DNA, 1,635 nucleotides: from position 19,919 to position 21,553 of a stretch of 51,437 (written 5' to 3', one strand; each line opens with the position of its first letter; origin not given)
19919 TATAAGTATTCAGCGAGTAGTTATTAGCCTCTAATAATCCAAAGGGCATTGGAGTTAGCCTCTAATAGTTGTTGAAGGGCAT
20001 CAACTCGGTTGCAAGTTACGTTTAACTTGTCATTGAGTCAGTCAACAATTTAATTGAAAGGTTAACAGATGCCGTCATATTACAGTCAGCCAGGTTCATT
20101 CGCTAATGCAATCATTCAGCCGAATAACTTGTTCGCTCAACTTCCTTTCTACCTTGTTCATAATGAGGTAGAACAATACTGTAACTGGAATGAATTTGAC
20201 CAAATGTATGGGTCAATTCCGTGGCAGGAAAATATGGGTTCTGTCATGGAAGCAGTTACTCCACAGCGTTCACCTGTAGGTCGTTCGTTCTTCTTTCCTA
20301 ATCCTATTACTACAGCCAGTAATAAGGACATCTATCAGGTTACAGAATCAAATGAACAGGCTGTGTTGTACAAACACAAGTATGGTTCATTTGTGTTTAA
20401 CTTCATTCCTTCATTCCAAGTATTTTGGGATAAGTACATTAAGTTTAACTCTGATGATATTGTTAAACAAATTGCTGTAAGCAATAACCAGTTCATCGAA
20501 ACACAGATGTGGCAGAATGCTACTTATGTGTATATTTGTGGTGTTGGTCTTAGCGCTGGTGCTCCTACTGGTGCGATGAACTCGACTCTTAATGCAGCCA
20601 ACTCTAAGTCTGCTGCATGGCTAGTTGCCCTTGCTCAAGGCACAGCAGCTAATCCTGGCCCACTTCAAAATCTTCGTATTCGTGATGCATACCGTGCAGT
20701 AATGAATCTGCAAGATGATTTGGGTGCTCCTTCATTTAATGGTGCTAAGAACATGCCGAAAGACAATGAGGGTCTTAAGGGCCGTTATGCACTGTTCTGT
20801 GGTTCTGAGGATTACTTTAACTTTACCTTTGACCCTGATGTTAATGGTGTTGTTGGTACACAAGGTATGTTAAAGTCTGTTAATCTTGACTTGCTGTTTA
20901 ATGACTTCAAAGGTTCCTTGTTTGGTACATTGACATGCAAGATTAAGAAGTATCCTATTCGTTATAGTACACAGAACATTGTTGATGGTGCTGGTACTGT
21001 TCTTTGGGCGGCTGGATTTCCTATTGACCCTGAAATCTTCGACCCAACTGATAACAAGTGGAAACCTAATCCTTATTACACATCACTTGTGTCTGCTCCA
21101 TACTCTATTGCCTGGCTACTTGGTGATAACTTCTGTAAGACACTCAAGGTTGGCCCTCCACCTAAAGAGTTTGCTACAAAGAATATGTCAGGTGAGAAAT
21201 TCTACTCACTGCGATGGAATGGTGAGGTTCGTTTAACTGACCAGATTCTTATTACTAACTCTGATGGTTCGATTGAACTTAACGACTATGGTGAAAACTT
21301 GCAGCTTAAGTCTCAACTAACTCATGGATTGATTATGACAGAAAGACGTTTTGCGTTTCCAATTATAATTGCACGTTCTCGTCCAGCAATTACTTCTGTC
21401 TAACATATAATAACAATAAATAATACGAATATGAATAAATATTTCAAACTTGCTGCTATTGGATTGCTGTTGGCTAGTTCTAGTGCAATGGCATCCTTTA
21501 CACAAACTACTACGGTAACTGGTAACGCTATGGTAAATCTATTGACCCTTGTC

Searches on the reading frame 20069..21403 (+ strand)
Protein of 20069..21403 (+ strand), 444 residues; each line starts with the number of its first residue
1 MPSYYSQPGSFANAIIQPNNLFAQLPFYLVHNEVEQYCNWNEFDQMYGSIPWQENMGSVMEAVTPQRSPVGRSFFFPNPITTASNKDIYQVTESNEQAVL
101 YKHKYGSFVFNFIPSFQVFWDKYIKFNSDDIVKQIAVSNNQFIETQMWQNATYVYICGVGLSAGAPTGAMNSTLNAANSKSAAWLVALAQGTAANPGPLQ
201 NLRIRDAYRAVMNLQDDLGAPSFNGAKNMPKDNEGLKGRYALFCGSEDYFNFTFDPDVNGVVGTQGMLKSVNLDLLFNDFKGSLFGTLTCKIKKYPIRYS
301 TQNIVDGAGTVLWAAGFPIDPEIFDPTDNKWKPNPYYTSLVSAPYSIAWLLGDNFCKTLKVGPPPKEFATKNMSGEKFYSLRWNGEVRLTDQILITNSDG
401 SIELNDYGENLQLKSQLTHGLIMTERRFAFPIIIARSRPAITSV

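Call 14: search_protein_families(library=pfam, proteins=[window:20069-21403:+], max_evalue=0.01)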
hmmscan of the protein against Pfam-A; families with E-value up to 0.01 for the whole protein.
window:20069-21403:+ (444 aa): 0 families

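Call 15: find_related_loci(query=window:20069-21403:+, collection=viral_contigs, flank=10000)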
Query window:20069-21403:+ (444 aa) in viral_contigs; peptide patterns used: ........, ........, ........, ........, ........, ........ (x = any residue, [..] = any of these).
20 stretches matched a pattern; 17 encode a relative of the query (tblastn E <= 1e-3); 17 distinct loci.
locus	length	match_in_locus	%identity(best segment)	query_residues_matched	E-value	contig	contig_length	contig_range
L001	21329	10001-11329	100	2-444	0e+0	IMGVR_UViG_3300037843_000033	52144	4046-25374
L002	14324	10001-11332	86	1-444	0e+0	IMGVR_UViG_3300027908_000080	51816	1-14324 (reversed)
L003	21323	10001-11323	85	1-441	0e+0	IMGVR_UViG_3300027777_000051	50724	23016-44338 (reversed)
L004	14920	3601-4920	81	1-443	0e+0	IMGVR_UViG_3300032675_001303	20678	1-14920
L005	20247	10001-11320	81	1-443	0e+0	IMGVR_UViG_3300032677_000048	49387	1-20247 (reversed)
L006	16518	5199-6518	82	1-444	0e+0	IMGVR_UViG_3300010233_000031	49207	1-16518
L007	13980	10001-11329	80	1-441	0e+0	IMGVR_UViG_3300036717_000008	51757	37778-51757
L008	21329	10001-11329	80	1-441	0e+0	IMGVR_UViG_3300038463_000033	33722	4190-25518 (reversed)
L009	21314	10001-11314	78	1-441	0e+0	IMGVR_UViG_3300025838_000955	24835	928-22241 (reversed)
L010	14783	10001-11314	78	1-441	0e+0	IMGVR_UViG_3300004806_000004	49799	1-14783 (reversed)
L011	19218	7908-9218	67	1-444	0e+0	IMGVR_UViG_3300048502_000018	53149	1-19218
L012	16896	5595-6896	64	1-441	0e+0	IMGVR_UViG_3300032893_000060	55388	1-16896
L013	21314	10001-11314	62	1-440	0e+0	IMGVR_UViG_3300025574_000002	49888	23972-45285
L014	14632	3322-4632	61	1-439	0e+0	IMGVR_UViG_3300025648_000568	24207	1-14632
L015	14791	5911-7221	61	1-439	0e+0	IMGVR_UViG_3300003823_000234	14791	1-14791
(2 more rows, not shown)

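Call 16: search_dna_similar(query=window:20069-21403:+, collection=phages, mode=protein, max_rows=20)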
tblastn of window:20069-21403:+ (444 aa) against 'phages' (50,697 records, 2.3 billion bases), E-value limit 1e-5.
No match.

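Call 28: search_protein_families(library=phrogs, proteins=[window:20069-21403:+], max_evalue=0.001)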
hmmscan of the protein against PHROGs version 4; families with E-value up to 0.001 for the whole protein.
window:20069-21403:+ (444 aa): 0 families

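Call 32: search_solved_structures(query=window:20069-21403:+, max_evalue=1)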
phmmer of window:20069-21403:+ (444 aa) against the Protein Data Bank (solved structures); distinct sequences matched with E-value up to 1: 9.
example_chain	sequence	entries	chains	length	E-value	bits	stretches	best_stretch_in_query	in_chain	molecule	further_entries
4mhb_A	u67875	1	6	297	0.32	13.2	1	25-85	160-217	Putative aldo/keto reductase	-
1jew_R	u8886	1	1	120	0.56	12.4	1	229-296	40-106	COXSACKIEVIRUS AND ADENOVIRUS RECEPTOR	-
7dpz_K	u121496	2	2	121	0.57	12.4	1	229-296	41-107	Coxsackievirus and adenovirus receptor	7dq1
1kac_B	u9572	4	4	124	0.61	12.3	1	229-296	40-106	PROTEIN (COXSACKIE VIRUS AND ADENOVIRUS RECEPTOR) | Coxsackievirus and adenovirus receptor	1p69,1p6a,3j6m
2w9l_A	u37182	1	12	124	0.61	12.3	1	229-296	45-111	COXSACKIEVIRUS AND ADENOVIRUS RECEPTOR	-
1rsf_A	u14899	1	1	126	0.63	12.3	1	229-296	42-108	Coxsackievirus and adenovirus receptor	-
1eaj_A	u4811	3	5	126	0.63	12.3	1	229-296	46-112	COXSACKIE VIRUS AND ADENOVIRUS RECEPTOR | Coxsackievirus and adenovirus receptor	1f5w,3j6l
2wbw_B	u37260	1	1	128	0.64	12.2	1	229-296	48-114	COXSACKIEVIRUS AND ADENOVIRUS RECEPTOR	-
2j12_B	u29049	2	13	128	0.66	12.2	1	229-296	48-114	COXSACKIEVIRUS AND ADENOVIRUS RECEPTOR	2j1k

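Call 42: find_homologous_proteins(query=window:20069-21403:+)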
Query window:20069-21403:+ (444 aa): 382 proteins with E <= 0.001 among 2959 candidates; the best 120 are listed.
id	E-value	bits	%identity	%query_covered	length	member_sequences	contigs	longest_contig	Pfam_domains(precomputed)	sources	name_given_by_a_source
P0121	0.0e+0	1021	98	100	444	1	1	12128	-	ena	-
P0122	0.0e+0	1019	98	100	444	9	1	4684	-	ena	-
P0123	0.0e+0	1016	98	100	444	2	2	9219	-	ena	-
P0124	2.0e-286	968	92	100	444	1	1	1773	-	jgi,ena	-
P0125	3.2e-267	905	86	99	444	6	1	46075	-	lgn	-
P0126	5.2e-267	904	86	100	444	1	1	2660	-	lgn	-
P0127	1.6e-266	903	86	100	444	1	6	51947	-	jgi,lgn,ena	-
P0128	1.8e-265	899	84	100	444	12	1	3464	-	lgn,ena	-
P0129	6.9e-262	887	83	100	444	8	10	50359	-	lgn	-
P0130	4.6e-259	878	82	100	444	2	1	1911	-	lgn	-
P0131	3.1e-258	875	84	99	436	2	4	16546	-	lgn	-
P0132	2.0e-257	873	81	100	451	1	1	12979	-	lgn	-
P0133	1.7e-256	869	83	100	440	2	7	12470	-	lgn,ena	-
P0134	7.0e-256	867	92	90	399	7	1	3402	-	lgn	-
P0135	2.1e-255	866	83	99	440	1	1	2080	-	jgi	-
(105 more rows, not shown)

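Call 47: find_related_loci(query=A3, collection=genome_contigs, flank=10000)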
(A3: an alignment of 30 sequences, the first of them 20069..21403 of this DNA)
Query A3 (444 aa) in genome_contigs; peptide patterns used: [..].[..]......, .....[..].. (x = any residue, [..] = any of these).
19 stretches matched a pattern; 1 encode a relative of the query (tblastn E <= 1e-3); 1 distinct loci.
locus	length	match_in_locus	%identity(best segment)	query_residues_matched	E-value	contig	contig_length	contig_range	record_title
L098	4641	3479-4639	55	1-391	9e-146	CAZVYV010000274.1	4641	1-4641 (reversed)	MAG TPA_asm: uncultured Terracidiphilus sp. isolate binchicken_co162_315 genome assembly, contig: NODE_54222_length_4641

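Call 57: predict_structure(alignment_id=A3)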
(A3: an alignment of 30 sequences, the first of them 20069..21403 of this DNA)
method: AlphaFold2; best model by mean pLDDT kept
length: 444 residues; sequences in the alignment: 30
mean_pLDDT: 52.7   pTM: 0.58
mean pLDDT of the five models: 52.7, 52.3, 51.1, 50.3, 45.9
residues with pLDDT >= 90: 26; 70-90: 119; 50-70: 61; < 50: 238
segments of 3 or more residues with pLDDT < 50: 1-41, 44-135, 220-237, 263-266, 268-284, 358-398, 400-420, 441-444
pLDDT, mean of each block of 10 residues (from residue 1): 30 30 24 26 43 27 28 38 29 28 27 25 30 50 73 88 81 77 89 81 83 68 32 44 78 62 49 39 53 81 85 85 68 79 90 54 34 40 27 35 33 35 66 82 39
secondary structure, 60 per line:
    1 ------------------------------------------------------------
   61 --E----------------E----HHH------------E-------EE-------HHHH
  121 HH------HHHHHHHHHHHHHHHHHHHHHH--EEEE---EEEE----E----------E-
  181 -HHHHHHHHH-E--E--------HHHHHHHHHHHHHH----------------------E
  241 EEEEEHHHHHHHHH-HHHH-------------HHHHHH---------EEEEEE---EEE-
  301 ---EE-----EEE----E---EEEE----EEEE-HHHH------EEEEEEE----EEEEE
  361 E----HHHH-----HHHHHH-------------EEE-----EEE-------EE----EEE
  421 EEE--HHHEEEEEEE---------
elements in order: H117-122 H129-150 E153-156 E160-163 H182-190 H204-217 E240-245 H246-254 H256-259 H273-278 E288-293 E297-299 E311-313 E322-325 E330-333 H335-338 E345-351 E356-361 H366-369 H375-380 E394-396 E402-404 E418-423 E429-435

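Call 63: fold_search(model_id=the predicted structure, library=pdb)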
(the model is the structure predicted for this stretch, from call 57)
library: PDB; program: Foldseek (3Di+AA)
matches with E <= 10: 294; with E <= 0.001: 7
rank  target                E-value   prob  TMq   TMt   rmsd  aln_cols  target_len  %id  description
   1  9vye_A                7.8e-05  1.00  0.30  0.35  15.7       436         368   10  Cyanopodophage Pan3 capsid (released 2025-11-26)
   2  9d7z_I                2.5e-04  0.95  0.26  0.29  17.9       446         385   10  Shigella flexneri bacteriophage Moo19 Icosahedral Reconstruction (released 2025-01-15)
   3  8h89_C                2.8e-04  0.97  0.29  0.33  15.8       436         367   14  Capsid of Ralstonia phage GP4 (released 2022-11-16)
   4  9jwb_B                3.2e-04  0.99  0.29  0.35  19.2       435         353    9  Cyanophage A4 capsid asymmetric unit (released 2025-04-09)
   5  9e99_A                3.9e-04  0.94  0.26  0.29  17.2       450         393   10  Cryo-EM reconstruction of Escherichia phage N4 capsid (released 2025-02-19)
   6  9ncf_A                6.3e-04  0.87  0.26  0.30  21.3       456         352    8  Icosahedral capsid assembly of phage JohannRWettstein (Bas63) (released 2025-11-19)
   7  9ncf_C                9.2e-04  0.77  0.24  0.28  19.6       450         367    7  Icosahedral capsid assembly of phage JohannRWettstein (Bas63) (released 2025-11-19)
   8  9vye_G                1.2e-03  0.93  0.26  0.31  16.2       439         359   10  Cyanopodophage Pan3 capsid (released 2025-11-26)
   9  9d82_B                1.9e-03  0.92  0.25  0.29  16.5       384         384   10  Shigella flexneri bacteriophage B2 Icosahedral Reconstruction (released 2025-01-15)
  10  9jwb_A                1.9e-03  0.87  0.26  0.31  18.7       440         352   10  Cyanophage A4 capsid asymmetric unit (released 2025-04-09)
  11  8i4l_A                1.9e-03  0.69  0.23  0.29  19.6       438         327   11  Capsid structure of the Cyanophage P-SCSP1u (released 2023-10-25)
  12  8h89_B                2.0e-03  0.72  0.25  0.28  17.4       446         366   12  Capsid of Ralstonia phage GP4 (released 2022-11-16)
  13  9d7z_A                2.2e-03  0.75  0.26  0.28  18.3       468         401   11  Shigella flexneri bacteriophage Moo19 Icosahedral Reconstruction (released 2025-01-15)
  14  9eg4_A                4.0e-03  0.85  0.23  0.33  16.7       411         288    6  Cryo-EM structure of the icosahedral capsid of LME-1 phage (released 2025-04-16)
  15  9c2d_I                4.5e-03  0.60  0.25  0.29  21.1       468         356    7  Bacteriophage Sf14 Capsid Icosahedral reconstruction (released 2025-02-05)
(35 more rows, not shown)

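Call 75: fold_search(model_id=the predicted structure, library=viral)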
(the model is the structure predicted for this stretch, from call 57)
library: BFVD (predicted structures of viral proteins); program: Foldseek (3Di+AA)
matches with E <= 10: 123; with E <= 0.001: 11
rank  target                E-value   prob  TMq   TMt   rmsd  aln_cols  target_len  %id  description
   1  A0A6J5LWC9            2.6e-06  1.00  0.26  0.36  18.4       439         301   10  Uncharacterized protein [uncultured Caudovirales phage]
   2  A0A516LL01            1.1e-05  0.99  0.24  0.30  20.5       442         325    9  (no name in the UniProt tables at hand)
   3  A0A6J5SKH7            2.6e-05  0.99  0.26  0.31  18.9       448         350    9  Capsid protein [uncultured Caudovirales phage]
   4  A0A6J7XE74            5.7e-05  0.99  0.24  0.30  17.6       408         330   12  N4-gp56 family major capsid protein [uncultured Caudovirales phage]
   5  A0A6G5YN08            6.4e-05  1.00  0.27  0.33  15.8       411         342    8  (no name in the UniProt tables at hand)
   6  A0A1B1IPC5            8.2e-05  0.98  0.24  0.32  19.9       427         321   10  (no name in the UniProt tables at hand)
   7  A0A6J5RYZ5            1.4e-04  0.99  0.27  0.35  15.6       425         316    8  Uncharacterized protein [uncultured Caudovirales phage]
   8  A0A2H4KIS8            2.1e-04  0.99  0.26  0.31  17.1       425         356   11  (no name in the UniProt tables at hand)
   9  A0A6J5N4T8            3.4e-04  0.96  0.22  0.28  13.4       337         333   11  Uncharacterized protein [uncultured Caudovirales phage]
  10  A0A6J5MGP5            4.3e-04  0.94  0.24  0.31  16.6       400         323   10  Uncharacterized protein [uncultured Caudovirales phage]
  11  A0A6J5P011            4.6e-04  0.90  0.23  0.27  16.4       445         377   11  Major capsid protein [uncultured Caudovirales phage]
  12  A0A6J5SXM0            1.1e-03  0.94  0.23  0.33  16.1       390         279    8  Capsid protein [uncultured Caudovirales phage]
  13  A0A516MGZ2            1.9e-03  0.95  0.25  0.35  15.7       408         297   10  (no name in the UniProt tables at hand)
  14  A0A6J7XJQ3            1.9e-03  0.82  0.28  0.31  17.6       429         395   10  Major capsid protein Gp5 [uncultured Caudovirales phage]
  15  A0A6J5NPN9            2.0e-03  0.66  0.22  0.27  19.6       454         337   10  Uncharacterized protein [uncultured Caudovirales phage]
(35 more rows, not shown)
